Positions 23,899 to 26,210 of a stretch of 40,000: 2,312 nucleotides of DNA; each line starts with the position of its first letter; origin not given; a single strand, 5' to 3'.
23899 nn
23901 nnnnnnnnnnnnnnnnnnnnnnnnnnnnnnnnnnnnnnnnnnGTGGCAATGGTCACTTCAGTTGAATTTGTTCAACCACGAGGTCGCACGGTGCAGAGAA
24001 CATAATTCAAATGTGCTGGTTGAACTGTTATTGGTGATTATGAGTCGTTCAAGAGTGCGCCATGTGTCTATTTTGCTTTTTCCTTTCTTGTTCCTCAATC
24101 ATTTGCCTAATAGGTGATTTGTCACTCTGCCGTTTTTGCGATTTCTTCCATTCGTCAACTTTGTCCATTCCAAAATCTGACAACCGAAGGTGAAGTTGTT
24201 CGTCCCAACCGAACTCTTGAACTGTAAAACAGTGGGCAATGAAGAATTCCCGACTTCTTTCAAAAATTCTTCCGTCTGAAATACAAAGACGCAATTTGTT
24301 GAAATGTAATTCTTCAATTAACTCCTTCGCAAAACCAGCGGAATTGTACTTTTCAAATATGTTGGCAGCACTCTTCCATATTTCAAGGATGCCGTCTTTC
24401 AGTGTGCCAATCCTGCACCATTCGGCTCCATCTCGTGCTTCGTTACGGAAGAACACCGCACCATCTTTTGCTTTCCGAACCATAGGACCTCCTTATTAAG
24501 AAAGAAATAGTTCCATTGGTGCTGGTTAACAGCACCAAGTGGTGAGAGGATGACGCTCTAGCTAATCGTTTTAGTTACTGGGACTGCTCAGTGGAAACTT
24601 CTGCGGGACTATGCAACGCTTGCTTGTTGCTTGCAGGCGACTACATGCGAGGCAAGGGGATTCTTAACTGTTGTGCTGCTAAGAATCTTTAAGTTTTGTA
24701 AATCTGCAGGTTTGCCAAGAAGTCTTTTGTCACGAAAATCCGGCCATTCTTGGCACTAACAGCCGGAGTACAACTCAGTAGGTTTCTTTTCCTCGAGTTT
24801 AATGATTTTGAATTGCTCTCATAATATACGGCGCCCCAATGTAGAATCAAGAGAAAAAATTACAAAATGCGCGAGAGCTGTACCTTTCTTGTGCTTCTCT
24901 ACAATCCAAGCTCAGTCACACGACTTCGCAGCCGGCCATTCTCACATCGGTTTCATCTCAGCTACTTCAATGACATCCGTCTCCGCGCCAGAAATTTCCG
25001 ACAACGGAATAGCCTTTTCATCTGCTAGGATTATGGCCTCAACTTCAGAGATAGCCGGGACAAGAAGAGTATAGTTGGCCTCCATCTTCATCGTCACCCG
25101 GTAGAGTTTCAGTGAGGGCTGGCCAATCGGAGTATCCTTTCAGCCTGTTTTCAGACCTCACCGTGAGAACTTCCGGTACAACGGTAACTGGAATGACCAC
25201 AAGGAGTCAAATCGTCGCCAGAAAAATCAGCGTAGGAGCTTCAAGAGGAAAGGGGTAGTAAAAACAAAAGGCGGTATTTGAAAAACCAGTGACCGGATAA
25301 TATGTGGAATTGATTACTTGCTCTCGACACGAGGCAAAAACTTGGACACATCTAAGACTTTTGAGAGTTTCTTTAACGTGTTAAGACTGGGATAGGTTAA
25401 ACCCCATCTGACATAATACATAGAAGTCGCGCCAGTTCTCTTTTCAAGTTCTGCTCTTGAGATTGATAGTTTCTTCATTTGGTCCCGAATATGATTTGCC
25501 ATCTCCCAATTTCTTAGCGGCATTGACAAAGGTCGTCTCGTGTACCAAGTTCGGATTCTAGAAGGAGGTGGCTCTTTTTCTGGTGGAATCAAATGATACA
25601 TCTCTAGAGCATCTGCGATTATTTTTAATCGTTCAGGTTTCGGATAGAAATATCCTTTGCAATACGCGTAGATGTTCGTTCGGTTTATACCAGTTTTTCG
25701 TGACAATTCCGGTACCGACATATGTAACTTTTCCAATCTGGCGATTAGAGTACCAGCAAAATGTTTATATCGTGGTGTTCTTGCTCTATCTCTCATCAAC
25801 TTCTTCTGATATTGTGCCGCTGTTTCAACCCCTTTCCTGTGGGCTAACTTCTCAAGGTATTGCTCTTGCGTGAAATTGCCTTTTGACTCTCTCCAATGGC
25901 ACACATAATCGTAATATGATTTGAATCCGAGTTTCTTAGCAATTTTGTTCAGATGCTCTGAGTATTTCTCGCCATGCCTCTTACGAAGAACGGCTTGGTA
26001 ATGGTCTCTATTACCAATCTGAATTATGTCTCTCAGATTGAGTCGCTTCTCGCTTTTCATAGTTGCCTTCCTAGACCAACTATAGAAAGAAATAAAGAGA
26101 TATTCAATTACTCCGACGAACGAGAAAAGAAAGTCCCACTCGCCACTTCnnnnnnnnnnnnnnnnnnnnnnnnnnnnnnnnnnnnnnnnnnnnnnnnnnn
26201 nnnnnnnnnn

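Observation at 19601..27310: Integrase-bearing ~7.7-kb island inserted in tRNA-Pro(UGG), bounded by a perfect 45-bp direct repeat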

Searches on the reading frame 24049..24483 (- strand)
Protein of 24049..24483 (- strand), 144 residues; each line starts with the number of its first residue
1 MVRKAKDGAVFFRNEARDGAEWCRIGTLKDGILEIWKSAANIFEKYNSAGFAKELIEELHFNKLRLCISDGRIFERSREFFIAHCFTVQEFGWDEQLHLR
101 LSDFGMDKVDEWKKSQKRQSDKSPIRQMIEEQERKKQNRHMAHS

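Call 10: search_protein_families(library=pfam, proteins=[window:24049-24483:-], max_evalue=0.1)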
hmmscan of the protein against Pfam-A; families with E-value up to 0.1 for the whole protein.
window:24049-24483:- (144 aa): 0 families

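Call 11: search_protein_families(library=phrogs, proteins=[window:24049-24483:-], max_evalue=0.01)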
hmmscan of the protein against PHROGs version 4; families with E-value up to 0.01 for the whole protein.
window:24049-24483:- (144 aa): 0 families

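Call 12: search_protein_families(library=padloc, proteins=[window:24049-24483:-], max_evalue=0.01)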
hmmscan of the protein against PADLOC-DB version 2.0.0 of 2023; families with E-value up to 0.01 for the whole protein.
window:24049-24483:- (144 aa): 0 families

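Call 13: search_protein_families(library=ncbifam, proteins=[window:24049-24483:-], max_evalue=0.01)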
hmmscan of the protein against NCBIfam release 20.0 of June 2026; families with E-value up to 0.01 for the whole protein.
window:24049-24483:- (144 aa): 0 families

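Call 55: find_homologous_proteins(query=window:24049-24483:-, max_evalue=0.001)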
Query window:24049-24483:- (144 aa): 3 proteins with E <= 0.001 among 8 candidates.
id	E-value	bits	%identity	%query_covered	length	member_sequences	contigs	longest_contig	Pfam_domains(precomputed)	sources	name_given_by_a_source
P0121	8.1e-92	323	100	100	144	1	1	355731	-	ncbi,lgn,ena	-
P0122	7.1e-60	219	67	100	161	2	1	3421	-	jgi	jgi:hypothetical protein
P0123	1.1e-51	193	60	97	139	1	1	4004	-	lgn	-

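Call 59: find_encoding_contigs(protein=P0122, flank=5000, max_places=3)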
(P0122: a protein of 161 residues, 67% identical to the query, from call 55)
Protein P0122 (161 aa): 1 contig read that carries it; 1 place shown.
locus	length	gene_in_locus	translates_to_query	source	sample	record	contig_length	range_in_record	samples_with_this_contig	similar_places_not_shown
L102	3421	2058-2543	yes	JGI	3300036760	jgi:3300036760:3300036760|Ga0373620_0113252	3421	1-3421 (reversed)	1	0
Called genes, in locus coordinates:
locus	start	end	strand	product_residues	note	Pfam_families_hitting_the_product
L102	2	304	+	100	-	?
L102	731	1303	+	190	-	-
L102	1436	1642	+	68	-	-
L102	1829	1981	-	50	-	-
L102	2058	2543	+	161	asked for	-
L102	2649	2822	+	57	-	-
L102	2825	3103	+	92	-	-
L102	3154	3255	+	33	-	-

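Call 60: find_encoding_contigs(protein=P0123, flank=5000, max_places=3)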
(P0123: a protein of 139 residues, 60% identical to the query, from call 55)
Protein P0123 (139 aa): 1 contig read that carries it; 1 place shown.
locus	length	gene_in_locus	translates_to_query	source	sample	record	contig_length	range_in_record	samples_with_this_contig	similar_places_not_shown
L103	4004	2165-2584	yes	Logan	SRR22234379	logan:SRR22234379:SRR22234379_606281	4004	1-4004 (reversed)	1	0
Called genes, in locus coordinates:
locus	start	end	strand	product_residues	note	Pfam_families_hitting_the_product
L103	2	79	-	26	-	?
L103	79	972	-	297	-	PF01555:N6_N4_Mtase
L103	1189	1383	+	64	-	-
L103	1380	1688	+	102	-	-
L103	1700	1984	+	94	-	-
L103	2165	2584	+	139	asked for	-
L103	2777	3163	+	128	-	-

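Call 63: predict_structure(alignment_id=A2)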
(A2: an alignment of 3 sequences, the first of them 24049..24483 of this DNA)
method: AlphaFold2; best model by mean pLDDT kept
length: 144 residues; sequences in the alignment: 3
mean_pLDDT: 66.7   pTM: 0.56
mean pLDDT of the five models: 66.7, 64.5, 64.4, 64.3, 64.1
residues with pLDDT >= 90: 13; 70-90: 51; 50-70: 55; < 50: 25
segments of 3 or more residues with pLDDT < 50: 87-99, 108-113
pLDDT, mean of each block of 10 residues (from residue 1): 89 72 87 73 60 82 76 72 55 36 49 51 63 74 56
secondary structure, 60 per line:
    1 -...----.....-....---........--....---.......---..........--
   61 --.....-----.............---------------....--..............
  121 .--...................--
elements in order: E2-4 E9-13 H15-18 E22-29 E32-35 H39-45 H49-58 E63-67 E73-77 H78-85 H101-104 H107-121 H124-142

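Call 64: search_protein_representatives(alignment_id=A2)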
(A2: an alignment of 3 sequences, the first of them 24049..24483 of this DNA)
Query: 3 sequences, 144 profile positions. Proteins with E-value up to 0.001 (for the whole library): 43; up to 1e-10: 5; up to 1e-30: 1. The best 43 are listed.
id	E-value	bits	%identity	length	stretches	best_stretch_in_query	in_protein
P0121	8.3e-83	291.8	-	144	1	1-144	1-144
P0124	8.3e-15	71.3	-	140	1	24-136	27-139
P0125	4.6e-12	62.4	-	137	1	24-122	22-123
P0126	9.9e-12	61.4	-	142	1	22-124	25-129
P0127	2.1e-11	60.3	-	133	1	16-117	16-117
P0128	1.5e-10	57.6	-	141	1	3-121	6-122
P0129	2.5e-09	53.6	-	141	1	13-119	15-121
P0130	6.1e-09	52.3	-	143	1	5-118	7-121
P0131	1.0e-08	51.6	-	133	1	24-110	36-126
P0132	1.4e-08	51.2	-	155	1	23-118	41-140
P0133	1.8e-08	50.8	-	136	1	25-134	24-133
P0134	2.0e-08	50.6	-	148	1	3-118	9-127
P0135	1.5e-07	47.8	-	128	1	24-117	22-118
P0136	2.9e-07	46.9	-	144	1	4-120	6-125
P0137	3.1e-07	46.8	-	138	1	25-119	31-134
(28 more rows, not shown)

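Call 67: search_protein_families(library=pfam, alignment_id=A3, max_evalue=0.01)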
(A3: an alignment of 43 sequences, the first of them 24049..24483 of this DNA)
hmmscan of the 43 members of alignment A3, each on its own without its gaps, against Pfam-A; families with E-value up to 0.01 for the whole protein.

A. member 1, window:24049-24483:- (144 aa): 0 families

B. families by the number of members that match (of 43 scanned): 1 family
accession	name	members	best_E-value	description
PF04397.21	LytTR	1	7.5e-05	LytTr DNA-binding domain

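Call 74: predict_structure(alignment_id=A3)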
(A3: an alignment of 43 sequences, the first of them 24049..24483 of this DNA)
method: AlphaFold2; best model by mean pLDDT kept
length: 144 residues; sequences in the alignment: 43
mean_pLDDT: 95.7   pTM: 0.79
mean pLDDT of the five models: 95.7, 95.4, 95.0, 94.4, 94.0
residues with pLDDT >= 90: 127; 70-90: 17; 50-70: 0; < 50: 0
segments of 3 or more residues with pLDDT < 50: none
pLDDT, mean of each block of 10 residues (from residue 1): 97 89 97 98 98 97 98 98 97 95 97 94 89 96 91
secondary structure, 60 per line:
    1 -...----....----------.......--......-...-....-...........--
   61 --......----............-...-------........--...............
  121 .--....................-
elements in order: E2-4 E9-12 E23-29 E32-37 E48-52 H53-58 E63-68 E73-77 H78-84 E86-88 E96-100 H106-121 H124-143

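Call 79: fold_search(model_id=the predicted structure, library=pdb)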
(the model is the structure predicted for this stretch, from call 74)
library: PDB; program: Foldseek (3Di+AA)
matches with E <= 10: 179; with E <= 0.001: 0
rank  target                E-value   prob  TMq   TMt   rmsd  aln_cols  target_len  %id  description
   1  2wcw_C                1.4e-01  0.66  0.28  0.32   4.6        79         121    8  1.6A resolution structure of Archaeoglobus fulgidus Hjc, a Holliday junction resolvase from an archaeal hyperthermophi (released 2009-03-24)
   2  2wcw_D                1.7e-01  0.60  0.28  0.31   4.7        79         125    8  1.6A resolution structure of Archaeoglobus fulgidus Hjc, a Holliday junction resolvase from an archaeal hyperthermophi (released 2009-03-24)
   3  2wiw_A                1.7e-01  0.38  0.30  0.35   7.4       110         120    9  Crystal structures of Holliday junction resolvases from Archaeoglobus fulgidus bound to DNA substrate (released 2009-05-26)
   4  2ohc_A                4.5e-01  0.13  0.19  0.11  11.6        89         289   11  structural and mutational analysis of tRNA-intron splicing endonuclease from Thermoplasma acidophilum DSM1728 (released 2007-11-27)
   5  3ajv_A                6.2e-01  0.13  0.21  0.18  10.8        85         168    9  Splicing endonuclease from Aeropyrum pernix (released 2010-11-17)
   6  2ohe                  7.0e-01  0.11  0.19  0.11  11.4        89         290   11  Structural and mutational analysis of tRNA-Intron splicing endonuclease from Thermoplasma acidophilum DSM 1728 (released 2007-11-27)
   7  3ajv_C                9.0e-01  0.11  0.21  0.19  10.8        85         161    9  Splicing endonuclease from Aeropyrum pernix (released 2010-11-17)
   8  9g6k_LJ               1.3e+00  0.10  0.22  0.09   6.7        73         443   18  LSU structure derived from the LSU sample of the mitoribosome from T. gondii. (released 2024-12-11)
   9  8xl0_E                1.7e+00  0.08  0.22  0.03  14.2       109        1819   12  Citrate-induced filament of human acetyl-coenzyme A carboxylase 1 (ACC1-citrate) (released 2024-10-23)
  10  8xkz_C                1.7e+00  0.08  0.22  0.02  14.2       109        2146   12  Core region of the citrate-induced human acetyl-CoA carboxylase 1 filament (ACC1-citrate) (released 2024-10-23)
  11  7lt1_B                1.9e+00  0.04  0.20  0.09  16.5       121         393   10  Structure of the cGAS-like receptor human MB21D2 (released 2021-07-21)
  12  5jw4_Q                2.0e+00  0.04  0.13  0.11   9.3        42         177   10  Structure of MEDI8852 Fab Fragment in Complex with H5 HA (released 2016-08-03)
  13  8yk4_A                2.2e+00  0.05  0.13  0.09  10.0        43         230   12  Structure of SARS-CoV-2 RBD and antibody NT-108 (released 2025-03-12)
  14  8xl2_C                2.4e+00  0.07  0.22  0.03  13.8       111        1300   13  Human acetyl-CoA carboxylase 1 filament in complex with acetyl-CoA (ACC1-inact) (released 2024-10-23)
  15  7n9r                  2.4e+00  0.02  0.17  0.02  11.2       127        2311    7  state 4 of TcdB and FZD2 at pH5 (released 2022-03-02)
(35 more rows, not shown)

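Call 80: fold_search(model_id=the predicted structure, library=viral)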
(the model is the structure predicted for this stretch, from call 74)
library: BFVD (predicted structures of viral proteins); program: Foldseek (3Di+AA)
matches with E <= 10: 405; with E <= 0.001: 4
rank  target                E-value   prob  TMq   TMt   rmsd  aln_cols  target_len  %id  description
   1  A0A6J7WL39            6.3e-07  1.00  0.55  0.60   7.5       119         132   17  Uncharacterized protein [uncultured Caudovirales phage]
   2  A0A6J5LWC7            1.4e-05  1.00  0.57  0.66   3.0       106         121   18  Uncharacterized protein [uncultured Caudovirales phage]
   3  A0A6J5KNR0            4.4e-04  1.00  0.50  0.47   5.3       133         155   17  Uncharacterized protein [uncultured Caudovirales phage]
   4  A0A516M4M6            6.0e-04  1.00  0.46  0.73   2.2        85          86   12  (no name in the UniProt tables at hand)
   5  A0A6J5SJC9            1.4e-03  1.00  0.40  0.36   4.3        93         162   18  Uncharacterized protein [uncultured Caudovirales phage]
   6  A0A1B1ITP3            2.0e-03  0.99  0.38  0.40   6.3       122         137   10  (no name in the UniProt tables at hand)
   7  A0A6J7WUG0            3.5e-03  1.00  0.42  0.35   2.5        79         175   22  Uncharacterized protein [uncultured Caudovirales phage]
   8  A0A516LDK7            8.8e-03  0.99  0.41  0.39   9.1       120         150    9  (no name in the UniProt tables at hand)
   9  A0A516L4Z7            1.3e-02  0.93  0.36  0.34   6.5       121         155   11  (no name in the UniProt tables at hand)
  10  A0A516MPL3            1.5e-02  0.89  0.34  0.38   9.9       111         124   13  (no name in the UniProt tables at hand)
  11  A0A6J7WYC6            2.2e-02  0.98  0.38  0.33   4.5       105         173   12  Uncharacterized protein [uncultured Caudovirales phage]
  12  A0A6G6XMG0            2.2e-02  0.94  0.39  0.36   6.6       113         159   11  (no name in the UniProt tables at hand)
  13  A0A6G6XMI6            2.5e-02  0.85  0.37  0.38   6.1       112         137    9  (no name in the UniProt tables at hand)
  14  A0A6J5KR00            2.7e-02  0.90  0.38  0.38   9.2       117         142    9  Uncharacterized protein [uncultured Caudovirales phage]
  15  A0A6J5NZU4            3.5e-02  0.93  0.36  0.27   8.5       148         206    7  Uncharacterized protein [uncultured Caudovirales phage]
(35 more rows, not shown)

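Call 102: find_related_loci(query=A2, collection=viral_contigs, flank=8000)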
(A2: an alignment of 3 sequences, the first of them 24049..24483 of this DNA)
Query A2 (144 aa) in viral_contigs; peptide patterns used: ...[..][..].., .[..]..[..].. (x = any residue, [..] = any of these).
185 stretches matched a pattern, but none encodes a relative of the query by tblastn (E <= 1e-3).

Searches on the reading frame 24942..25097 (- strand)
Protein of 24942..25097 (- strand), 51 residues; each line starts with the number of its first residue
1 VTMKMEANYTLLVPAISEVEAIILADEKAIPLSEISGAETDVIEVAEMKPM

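Call 10: search_protein_families(library=pfam, proteins=[window:24942-25097:-], max_evalue=0.1)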
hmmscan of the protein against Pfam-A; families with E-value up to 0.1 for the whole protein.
window:24942-25097:- (51 aa): 0 families

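Call 11: search_protein_families(library=phrogs, proteins=[window:24942-25097:-], max_evalue=0.01)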
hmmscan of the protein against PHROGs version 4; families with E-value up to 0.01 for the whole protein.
window:24942-25097:- (51 aa): 0 families

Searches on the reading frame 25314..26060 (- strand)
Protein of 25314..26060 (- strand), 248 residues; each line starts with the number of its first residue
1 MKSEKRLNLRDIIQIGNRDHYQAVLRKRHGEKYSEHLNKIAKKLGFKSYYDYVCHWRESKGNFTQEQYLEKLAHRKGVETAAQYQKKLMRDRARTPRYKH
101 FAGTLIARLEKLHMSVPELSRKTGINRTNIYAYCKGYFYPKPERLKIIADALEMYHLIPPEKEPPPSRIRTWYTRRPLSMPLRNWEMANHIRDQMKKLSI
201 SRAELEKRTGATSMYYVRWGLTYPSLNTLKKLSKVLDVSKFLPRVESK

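Call 10: search_protein_families(library=pfam, proteins=[window:25314-26060:-], max_evalue=0.1)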
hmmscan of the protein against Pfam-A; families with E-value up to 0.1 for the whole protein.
window:25314-26060:- (248 aa): 5 families
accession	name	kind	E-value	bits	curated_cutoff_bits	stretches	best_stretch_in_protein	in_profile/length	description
PF01381.28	HTH_3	-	8.9e-13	48.5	23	2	107-153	3-49/55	Helix-turn-helix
PF13443.12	HTH_26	-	1.7e-11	44.7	22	2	108-153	5-51/63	Cro/C1-type HTH DNA-binding domain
PF12844.13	HTH_19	-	2.5e-05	24.5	30.2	1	110-151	9-50/64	Helix-turn-helix domain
PF13518.12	HTH_28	-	0.0079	16.7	25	0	113-137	12-36/52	Helix-turn-helix domain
PF13693.12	HTH_35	-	0.044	14.2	25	0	105-154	7-53/75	Winged helix-turn-helix DNA-binding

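Call 11: search_protein_families(library=phrogs, proteins=[window:25314-26060:-], max_evalue=0.01)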
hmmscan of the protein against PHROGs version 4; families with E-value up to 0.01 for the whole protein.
window:25314-26060:- (248 aa): 9 families
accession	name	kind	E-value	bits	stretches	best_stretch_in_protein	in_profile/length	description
phrog_8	-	transcription regulation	9.2e-18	65.8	2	107-152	83-128/346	transcriptional regulator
phrog_3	-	transcription regulation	5.9e-11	43.8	1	50-163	33-151/430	transcriptional repressor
phrog_2967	-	transcription regulation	7e-06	26.7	1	97-154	7-64/225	transcriptional regulator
phrog_2439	-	transcription regulation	1.3e-05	25.3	1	110-197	17-103/367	transcriptional regulator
phrog_4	-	transcription regulation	0.0003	20.9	0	76-153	94-185/400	transcriptional repressor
phrog_638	-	transcription regulation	0.00031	21.6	0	115-154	19-58/145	transcriptional regulator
phrog_18104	-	transcription regulation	0.001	19.9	0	212-237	28-53/57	transcriptional regulator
phrog_59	-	DNA, RNA and nucleotide metabolism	0.0037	17.7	1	88-207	231-312/423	HNH endonuclease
phrog_769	-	transcription regulation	0.0069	17.4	0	106-154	17-62/89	transcriptional repressor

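Call 12: search_protein_families(library=padloc, proteins=[window:25314-26060:-], max_evalue=0.01)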
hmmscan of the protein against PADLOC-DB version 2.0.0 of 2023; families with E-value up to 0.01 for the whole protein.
window:25314-26060:- (248 aa): 4 families
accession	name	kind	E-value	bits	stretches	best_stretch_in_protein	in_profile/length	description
PDLC04142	capH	-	0.00012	21.1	0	104-176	10-74/103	capH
PDLC04133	mad1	-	0.0016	16.7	1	113-137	5-29/60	mads_1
PDLC03952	RmrA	-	0.0016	15.4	0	112-153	34-75/395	-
PDLC03954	RmrA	-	0.0064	13.5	0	113-193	23-103/380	-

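Call 13: search_protein_families(library=ncbifam, proteins=[window:25314-26060:-], max_evalue=0.01)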
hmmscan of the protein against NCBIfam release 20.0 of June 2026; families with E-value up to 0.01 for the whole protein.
window:25314-26060:- (248 aa): 2 families
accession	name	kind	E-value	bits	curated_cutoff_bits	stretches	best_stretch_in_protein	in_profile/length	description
NF041951.1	phage_RstR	subfamily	2.7e-06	27.6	80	0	105-154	7-56/108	RstR family transcriptional repressor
NF007257.0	PRK09706.1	subfamily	0.0096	15.7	101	0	186-239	5-60/135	transcriptional repressor DicA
